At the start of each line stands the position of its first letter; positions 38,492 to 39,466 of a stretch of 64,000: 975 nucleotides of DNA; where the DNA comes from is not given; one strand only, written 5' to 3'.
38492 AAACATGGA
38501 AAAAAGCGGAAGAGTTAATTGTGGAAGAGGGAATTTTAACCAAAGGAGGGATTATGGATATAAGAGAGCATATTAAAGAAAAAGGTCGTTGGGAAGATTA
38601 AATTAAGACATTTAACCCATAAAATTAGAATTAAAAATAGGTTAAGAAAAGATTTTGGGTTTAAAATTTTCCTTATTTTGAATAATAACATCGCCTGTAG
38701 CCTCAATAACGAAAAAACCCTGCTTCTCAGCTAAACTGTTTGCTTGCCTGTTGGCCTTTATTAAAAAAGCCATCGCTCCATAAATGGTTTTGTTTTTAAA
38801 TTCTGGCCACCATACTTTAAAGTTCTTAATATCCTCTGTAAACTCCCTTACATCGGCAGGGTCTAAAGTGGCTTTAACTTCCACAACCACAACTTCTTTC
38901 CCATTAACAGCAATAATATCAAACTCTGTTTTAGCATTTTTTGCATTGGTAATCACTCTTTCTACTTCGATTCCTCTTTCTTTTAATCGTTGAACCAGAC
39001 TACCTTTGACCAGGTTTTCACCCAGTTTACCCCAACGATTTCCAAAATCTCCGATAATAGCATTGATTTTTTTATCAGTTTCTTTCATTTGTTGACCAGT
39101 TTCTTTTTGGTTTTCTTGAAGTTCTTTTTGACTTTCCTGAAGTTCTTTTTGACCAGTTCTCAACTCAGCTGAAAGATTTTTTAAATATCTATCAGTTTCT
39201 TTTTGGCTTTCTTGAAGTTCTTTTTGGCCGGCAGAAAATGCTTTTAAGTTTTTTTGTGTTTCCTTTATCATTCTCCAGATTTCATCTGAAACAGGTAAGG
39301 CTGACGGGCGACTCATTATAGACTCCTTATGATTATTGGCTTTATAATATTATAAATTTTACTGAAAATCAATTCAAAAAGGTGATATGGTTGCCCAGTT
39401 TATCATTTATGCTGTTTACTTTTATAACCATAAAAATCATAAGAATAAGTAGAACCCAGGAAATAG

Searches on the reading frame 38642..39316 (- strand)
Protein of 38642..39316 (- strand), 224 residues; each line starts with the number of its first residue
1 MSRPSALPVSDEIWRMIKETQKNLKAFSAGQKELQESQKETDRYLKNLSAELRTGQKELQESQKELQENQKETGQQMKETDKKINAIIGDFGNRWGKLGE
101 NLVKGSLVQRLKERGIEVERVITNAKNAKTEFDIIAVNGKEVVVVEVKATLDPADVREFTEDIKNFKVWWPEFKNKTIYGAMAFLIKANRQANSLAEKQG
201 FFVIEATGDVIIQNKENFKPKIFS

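Call 18: search_protein_families(library=pfam, proteins=[window:38642-39316:-], max_evalue=0.0001)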
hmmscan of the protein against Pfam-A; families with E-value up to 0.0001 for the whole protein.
window:38642-39316:- (224 aa): 3 families
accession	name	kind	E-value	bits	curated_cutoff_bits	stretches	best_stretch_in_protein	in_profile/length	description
PF12644.12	DUF3782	-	7.9e-08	32.8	24.4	1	62-123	2-67/78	Protein of unknown function (DUF3782)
PF01870.24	Hjc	-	1.3e-07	31.8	21.1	1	107-179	6-77/93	Archaeal holliday junction resolvase (hjc)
PF20667.3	Sec10_N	-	2.9e-05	24.6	27.4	1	24-102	5-79/118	Exocyst complex component Sec10, N-terminal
